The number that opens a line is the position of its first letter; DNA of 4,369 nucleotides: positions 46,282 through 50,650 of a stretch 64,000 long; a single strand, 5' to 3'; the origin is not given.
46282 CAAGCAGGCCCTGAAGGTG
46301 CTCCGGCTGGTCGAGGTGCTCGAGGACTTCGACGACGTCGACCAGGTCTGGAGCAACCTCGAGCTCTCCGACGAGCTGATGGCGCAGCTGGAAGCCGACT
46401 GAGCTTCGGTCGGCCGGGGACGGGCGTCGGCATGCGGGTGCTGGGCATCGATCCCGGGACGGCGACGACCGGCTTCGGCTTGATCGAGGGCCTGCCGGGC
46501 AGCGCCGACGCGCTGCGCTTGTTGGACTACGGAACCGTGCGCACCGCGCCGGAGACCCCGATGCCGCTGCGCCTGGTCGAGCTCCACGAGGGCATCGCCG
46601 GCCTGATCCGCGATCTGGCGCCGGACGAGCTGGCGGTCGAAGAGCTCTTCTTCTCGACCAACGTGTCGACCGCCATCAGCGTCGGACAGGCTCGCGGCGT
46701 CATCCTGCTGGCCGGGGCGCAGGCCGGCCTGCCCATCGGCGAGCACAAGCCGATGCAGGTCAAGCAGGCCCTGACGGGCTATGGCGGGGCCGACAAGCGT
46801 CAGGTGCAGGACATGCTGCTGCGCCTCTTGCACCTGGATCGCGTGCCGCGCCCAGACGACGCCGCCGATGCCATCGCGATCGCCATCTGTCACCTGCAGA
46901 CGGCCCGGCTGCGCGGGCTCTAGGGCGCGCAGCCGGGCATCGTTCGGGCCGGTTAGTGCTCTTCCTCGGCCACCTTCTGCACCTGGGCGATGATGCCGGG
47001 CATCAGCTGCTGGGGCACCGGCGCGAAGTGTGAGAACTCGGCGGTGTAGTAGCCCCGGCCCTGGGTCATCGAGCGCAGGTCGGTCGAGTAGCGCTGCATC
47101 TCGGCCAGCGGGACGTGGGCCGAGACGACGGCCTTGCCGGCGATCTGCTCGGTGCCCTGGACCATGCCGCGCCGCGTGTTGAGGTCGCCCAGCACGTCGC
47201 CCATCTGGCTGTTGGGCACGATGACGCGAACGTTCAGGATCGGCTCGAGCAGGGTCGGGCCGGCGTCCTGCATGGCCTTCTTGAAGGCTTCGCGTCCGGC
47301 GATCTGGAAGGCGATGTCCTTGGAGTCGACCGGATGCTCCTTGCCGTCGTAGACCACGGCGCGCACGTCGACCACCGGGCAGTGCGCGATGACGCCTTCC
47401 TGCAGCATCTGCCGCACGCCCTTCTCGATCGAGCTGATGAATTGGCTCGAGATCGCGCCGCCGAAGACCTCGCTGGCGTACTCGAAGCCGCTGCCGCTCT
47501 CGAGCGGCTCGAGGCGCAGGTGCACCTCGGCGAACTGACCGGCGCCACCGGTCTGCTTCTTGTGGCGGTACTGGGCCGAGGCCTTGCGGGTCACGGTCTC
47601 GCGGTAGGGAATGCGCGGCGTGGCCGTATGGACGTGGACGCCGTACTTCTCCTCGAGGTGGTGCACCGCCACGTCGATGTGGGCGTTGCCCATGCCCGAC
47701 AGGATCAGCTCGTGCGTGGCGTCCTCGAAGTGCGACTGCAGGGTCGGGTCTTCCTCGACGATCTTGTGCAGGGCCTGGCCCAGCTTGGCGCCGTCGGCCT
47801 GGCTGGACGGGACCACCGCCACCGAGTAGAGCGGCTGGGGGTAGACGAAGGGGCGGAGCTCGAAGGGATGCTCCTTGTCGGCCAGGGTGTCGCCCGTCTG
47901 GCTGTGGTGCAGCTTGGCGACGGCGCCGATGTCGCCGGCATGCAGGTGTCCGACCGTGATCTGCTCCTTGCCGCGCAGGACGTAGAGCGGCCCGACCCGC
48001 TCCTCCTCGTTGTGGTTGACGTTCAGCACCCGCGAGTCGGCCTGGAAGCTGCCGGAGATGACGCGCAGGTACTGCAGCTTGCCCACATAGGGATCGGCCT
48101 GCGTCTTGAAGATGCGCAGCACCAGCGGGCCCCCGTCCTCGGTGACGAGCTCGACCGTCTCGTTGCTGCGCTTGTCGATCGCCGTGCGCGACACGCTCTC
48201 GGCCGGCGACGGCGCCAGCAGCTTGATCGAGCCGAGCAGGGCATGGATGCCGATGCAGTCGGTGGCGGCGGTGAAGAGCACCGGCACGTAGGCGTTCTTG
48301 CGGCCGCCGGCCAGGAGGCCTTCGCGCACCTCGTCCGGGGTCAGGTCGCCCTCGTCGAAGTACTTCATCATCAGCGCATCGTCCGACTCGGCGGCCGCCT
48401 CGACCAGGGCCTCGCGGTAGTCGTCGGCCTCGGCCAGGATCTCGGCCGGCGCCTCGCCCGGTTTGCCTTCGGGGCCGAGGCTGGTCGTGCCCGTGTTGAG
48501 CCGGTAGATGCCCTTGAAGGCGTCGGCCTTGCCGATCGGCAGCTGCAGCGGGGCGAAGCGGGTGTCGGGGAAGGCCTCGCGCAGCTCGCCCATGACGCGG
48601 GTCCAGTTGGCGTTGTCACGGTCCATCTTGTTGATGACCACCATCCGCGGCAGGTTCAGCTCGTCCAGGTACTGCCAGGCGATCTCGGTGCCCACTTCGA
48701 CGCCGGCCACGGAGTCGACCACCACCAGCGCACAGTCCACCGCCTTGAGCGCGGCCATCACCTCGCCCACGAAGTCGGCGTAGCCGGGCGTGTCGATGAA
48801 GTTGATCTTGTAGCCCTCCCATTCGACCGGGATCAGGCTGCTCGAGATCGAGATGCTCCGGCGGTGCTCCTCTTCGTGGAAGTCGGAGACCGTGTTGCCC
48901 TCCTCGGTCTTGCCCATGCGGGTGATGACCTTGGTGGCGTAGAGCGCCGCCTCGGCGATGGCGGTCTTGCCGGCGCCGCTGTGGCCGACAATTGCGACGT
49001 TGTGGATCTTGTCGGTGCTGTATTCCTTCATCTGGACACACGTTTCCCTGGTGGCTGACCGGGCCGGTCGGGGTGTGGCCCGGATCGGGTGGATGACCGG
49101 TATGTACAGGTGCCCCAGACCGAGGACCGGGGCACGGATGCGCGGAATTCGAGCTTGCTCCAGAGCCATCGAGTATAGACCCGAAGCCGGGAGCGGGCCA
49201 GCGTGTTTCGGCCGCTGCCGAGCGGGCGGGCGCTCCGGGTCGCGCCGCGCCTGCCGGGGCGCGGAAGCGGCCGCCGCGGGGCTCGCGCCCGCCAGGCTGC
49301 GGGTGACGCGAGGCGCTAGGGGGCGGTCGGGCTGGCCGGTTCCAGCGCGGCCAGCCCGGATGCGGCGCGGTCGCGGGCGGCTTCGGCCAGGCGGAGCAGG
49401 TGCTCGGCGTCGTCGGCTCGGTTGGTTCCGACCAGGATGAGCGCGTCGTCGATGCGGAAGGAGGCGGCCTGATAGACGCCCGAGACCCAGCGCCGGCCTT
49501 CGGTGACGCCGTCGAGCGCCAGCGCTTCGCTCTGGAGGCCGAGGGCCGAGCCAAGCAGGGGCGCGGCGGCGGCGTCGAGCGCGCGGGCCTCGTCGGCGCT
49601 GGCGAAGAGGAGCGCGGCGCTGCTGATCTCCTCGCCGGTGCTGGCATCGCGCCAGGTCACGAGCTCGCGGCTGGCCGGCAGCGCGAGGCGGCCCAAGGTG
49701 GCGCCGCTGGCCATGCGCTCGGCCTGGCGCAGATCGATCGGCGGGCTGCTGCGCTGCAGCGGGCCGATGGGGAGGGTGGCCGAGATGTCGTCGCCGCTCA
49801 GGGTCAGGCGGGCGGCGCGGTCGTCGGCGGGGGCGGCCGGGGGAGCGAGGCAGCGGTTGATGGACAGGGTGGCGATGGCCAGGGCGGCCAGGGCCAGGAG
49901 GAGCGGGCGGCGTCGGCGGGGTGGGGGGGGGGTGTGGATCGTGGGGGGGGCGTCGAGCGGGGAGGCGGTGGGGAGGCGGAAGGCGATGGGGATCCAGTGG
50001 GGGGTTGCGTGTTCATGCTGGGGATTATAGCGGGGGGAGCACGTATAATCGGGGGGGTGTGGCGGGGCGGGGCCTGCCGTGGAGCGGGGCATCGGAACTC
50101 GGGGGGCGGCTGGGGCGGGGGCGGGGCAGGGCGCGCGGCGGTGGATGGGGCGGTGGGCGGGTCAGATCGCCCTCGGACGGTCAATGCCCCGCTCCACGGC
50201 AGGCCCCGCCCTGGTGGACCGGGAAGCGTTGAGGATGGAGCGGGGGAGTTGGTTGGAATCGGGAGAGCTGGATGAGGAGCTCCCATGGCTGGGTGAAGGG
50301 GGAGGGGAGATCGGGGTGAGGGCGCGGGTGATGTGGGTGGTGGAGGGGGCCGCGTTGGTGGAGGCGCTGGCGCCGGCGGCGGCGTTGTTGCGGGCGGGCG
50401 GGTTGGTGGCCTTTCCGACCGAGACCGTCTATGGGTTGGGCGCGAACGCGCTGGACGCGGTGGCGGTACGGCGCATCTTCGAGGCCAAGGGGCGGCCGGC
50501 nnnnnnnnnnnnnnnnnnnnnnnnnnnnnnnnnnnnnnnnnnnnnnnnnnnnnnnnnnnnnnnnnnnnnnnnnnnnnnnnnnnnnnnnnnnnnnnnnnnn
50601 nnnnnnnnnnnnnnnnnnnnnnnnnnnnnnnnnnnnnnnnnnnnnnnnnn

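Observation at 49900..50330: G-run-rich divergent intergenic region containing a 28-bp perfect inverted repeat with a 91-nt spacer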

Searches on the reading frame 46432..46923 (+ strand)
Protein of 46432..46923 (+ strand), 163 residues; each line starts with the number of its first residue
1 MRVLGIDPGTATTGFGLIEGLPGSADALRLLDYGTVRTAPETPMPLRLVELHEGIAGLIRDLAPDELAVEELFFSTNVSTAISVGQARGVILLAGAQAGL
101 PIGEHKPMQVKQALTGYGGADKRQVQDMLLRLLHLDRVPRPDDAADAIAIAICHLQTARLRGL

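Call 11: find_encoding_contigs(protein=window:46432-46923:+, flank=10000, max_places=6)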
Protein window:46432-46923:+ (163 aa): 23 contigs read that carry it; 6 places shown.
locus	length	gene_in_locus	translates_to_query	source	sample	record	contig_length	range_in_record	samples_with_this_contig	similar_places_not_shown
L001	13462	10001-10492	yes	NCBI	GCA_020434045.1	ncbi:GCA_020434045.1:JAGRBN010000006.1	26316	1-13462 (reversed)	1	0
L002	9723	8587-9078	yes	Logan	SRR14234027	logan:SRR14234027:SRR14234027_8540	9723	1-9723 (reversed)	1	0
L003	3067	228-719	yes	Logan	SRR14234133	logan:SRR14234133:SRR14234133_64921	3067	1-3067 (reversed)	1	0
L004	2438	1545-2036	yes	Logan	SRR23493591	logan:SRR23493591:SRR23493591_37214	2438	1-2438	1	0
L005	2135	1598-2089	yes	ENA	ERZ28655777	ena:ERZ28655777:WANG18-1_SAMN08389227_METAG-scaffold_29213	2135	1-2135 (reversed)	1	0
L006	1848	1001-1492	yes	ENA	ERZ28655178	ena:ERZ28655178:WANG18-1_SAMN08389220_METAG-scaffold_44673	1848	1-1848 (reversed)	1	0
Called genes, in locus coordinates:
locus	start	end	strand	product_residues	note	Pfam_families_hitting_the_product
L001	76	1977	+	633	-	-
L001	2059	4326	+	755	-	-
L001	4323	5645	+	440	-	-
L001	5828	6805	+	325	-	PF00575:S1, PF23459:S1_RRP5 (weak)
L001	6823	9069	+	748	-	PF17854:FtsK_alpha, PF01580:FtsK_SpoIIIE, PF20703:nSTAND1 (faint), PF09397:FtsK_gamma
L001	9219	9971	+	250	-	PF20772:TACO1_YebC_N, PF01709:Transcrip_reg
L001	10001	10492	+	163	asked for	PF02075:RuvC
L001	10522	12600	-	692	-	PF00009:GTP_EFTU, PF01926:MMR_HSR1 (weak), PF22042:EF-G_D2, PF03144:GTP_EFTU_D2 (weak), PF14492:EFG_III, PF03764:EFG_IV, PF00679:EFG_C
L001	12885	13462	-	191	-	?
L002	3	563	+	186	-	?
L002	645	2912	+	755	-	-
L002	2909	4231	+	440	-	-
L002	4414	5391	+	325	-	PF00575:S1, PF23459:S1_RRP5 (weak)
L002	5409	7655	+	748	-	PF17854:FtsK_alpha, PF01580:FtsK_SpoIIIE, PF20703:nSTAND1 (faint), PF09397:FtsK_gamma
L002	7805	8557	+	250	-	PF20772:TACO1_YebC_N, PF01709:Transcrip_reg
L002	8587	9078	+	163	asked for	PF02075:RuvC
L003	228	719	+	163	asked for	PF02075:RuvC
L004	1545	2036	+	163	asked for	PF02075:RuvC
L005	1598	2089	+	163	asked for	PF02075:RuvC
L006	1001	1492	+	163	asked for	PF02075:RuvC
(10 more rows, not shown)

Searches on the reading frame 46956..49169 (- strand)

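Call 50: search_protein_families(library=pfam, proteins=[window:46956-49169:-], max_evalue=0.01)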
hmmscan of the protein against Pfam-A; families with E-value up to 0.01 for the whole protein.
window:46956-49169:- (738 aa): 9 families
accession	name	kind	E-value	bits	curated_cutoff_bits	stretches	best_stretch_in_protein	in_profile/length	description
PF00009.33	GTP_EFTU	-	4.2e-42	144.3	26.5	1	54-320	2-187/188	Elongation factor Tu GTP binding domain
PF03764.24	EFG_IV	-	1.3e-37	128.7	24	1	518-636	1-120/121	Elongation factor G, domain IV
PF00679.30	EFG_C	-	2.2e-27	95.3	27.9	1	640-723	2-86/89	Elongation factor G C-terminus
PF14492.12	EFG_III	-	9.1e-25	87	27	1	444-516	2-74/75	Elongation Factor G, domain III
PF22042.2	EF-G_D2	-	2.2e-13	50.5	27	1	353-430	6-82/84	Elongation factor G domain 2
PF01926.29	MMR_HSR1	-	1.1e-07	32.4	21.9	1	57-181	1-113/113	50S ribosome-binding GTPase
PF03144.31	GTP_EFTU_D2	-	4.5e-07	30.6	30.3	1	364-430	2-73/73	Elongation factor Tu domain 2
PF00735.24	Septin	-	0.00033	20.5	26.2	1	57-134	6-76/280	Septin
PF16658.11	RF3_C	-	0.0005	20.3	40.1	0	461-531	24-94/132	Class II release factor RF3, C-terminal domain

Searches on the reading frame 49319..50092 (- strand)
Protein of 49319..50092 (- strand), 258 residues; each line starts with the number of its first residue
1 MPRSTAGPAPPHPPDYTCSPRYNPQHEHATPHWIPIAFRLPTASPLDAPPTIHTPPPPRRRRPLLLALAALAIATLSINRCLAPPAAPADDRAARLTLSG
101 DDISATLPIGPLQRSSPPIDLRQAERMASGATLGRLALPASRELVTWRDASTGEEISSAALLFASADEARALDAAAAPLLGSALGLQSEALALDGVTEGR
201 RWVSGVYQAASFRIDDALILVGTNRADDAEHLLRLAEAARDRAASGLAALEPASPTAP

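Call 50: search_protein_families(library=pfam, proteins=[window:49319-50092:-], max_evalue=0.01)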
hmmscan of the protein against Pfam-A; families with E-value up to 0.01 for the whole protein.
window:49319-50092:- (258 aa): 0 families
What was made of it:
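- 49316..50016 (-): Divergent gene for an unknown membrane-anchored protein, with no Pfam family. The body is in the frame of ORF 49316..50092. The likely start is ATG 50016-50014, which is out of frame by one base in this assembly. Pfam gives nothing (call 50).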

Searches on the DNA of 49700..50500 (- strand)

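Call 31: search_rna_families(source=window, start=49700, end=50500, threshold=evalue, max_evalue=10)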
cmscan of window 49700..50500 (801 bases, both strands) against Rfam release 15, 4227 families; matches with E-value up to 10: 1.
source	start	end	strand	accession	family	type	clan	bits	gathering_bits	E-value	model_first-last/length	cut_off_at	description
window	50415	50500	+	RF01946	KCNQ1OT1_1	Gene; lncRNA;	-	5.2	70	6.7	1-82/464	3'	KCNQ1 overlapping transcript 1 conserved region 1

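Call 44: build_rna_model(alignment_id=A4)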
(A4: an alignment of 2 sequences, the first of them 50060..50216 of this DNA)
Model R1 built from alignment A4 (2 sequences, 172 columns); structure: RNAalifold consensus.
model positions 172; base pairs 36; branch points 1; effective number of sequences 1.25; information 0.589 bits per position. Calibrated on 0.2 Mb of random sequence (short: E-values are rough).
structure used (alignment columns):
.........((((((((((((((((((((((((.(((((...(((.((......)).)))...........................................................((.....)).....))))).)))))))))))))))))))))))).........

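Call 45: search_with_rna_model(model_id=R1, source=window, filters=off, max_evalue=10)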
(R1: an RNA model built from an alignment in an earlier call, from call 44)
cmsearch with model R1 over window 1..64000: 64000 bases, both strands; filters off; matches with E-value up to 10: 178.
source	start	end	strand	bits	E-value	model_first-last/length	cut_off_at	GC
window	7280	7447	+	171.9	1.8e-28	1-172/172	no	0.75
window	50060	50216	-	133.3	8.9e-22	1-172/172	no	0.81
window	7282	7442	-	49.5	3.2e-07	1-172/172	no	0.75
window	50060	50220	+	24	0.0087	1-172/172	no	0.81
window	8960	9017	-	17.5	0.12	1-172/172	no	0.69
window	7168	7223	-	17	0.15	1-172/172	no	0.79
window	14140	14215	+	15.5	0.26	1-172/172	no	0.71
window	59621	59671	+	15.2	0.3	1-172/172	no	0.84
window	8960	9022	+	15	0.32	1-172/172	no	0.67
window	46898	46947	-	14.6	0.39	1-172/172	no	0.78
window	46890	46950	+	14.3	0.43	1-172/172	no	0.77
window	49321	49362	-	13.9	0.5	1-172/172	no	0.81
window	19736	19801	-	13.3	0.64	1-172/172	no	0.7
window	61112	61174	+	13.2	0.65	1-172/172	no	0.75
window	34394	34438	-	13.1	0.68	1-172/172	no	0.8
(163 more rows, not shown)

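Call 54: search_with_rna_model(model_id=R1, sources=[L001, L002, L008, L010, L011, L014, L015, L016, L018, L019, L020, L021, L022, L023], max_evalue=1)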
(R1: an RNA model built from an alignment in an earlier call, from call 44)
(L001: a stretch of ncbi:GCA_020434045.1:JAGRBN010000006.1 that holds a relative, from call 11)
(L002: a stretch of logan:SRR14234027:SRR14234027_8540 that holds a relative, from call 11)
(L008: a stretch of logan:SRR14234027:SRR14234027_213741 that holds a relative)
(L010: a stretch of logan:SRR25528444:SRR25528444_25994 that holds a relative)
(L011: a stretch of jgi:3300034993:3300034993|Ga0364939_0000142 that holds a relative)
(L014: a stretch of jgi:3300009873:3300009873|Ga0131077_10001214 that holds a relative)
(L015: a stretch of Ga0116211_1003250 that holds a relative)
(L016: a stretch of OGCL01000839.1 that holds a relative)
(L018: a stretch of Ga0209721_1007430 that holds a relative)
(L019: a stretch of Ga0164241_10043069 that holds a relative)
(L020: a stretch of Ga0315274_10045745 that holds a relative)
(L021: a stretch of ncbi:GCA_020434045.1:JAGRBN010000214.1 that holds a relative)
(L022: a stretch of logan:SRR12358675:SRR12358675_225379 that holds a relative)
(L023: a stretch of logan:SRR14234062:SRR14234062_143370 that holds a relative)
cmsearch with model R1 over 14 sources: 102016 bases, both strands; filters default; matches with E-value up to 1: 4.
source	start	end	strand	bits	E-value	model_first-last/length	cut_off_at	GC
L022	1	138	-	108.3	3.2e-17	1-149/172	3'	0.8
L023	1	125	-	81.4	1.5e-12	1-134/172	3'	0.82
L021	1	96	-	60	7.7e-09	1-106/172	3'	0.81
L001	10462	10519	+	16.2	0.32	1-172/172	no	0.79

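Call 58: search_with_rna_model(model_id=R1, source=L026, filters=off, max_evalue=0.5)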
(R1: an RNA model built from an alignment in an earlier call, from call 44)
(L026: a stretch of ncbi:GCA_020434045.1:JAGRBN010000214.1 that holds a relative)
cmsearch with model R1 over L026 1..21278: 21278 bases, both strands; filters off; matches with E-value up to 0.5: 8.
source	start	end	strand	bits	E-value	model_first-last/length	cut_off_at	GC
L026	8788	8854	-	27.7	0.00068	1-172/172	no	0.7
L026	8788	8857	+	23.9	0.003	1-172/172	no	0.71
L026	6380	6429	-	15.6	0.086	1-172/172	no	0.84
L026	14002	14052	-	15.2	0.1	1-172/172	no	0.84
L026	7872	7913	-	13.3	0.21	1-172/172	no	0.74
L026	12499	12561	-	13.2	0.22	1-172/172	no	0.75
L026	6365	6444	+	11.6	0.43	1-172/172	no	0.79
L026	4301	4401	-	11.5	0.43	1-172/172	no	0.76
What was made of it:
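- They lie in about 74 kb of this species' DNA (calls 45, 58).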

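Call 68: search_dna_similar(query=window:50056-50220:+, collection=plasmids, mode=distant, max_evalue=0.01, max_rows=10)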
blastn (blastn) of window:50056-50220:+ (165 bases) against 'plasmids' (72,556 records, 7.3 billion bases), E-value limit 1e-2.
No match.
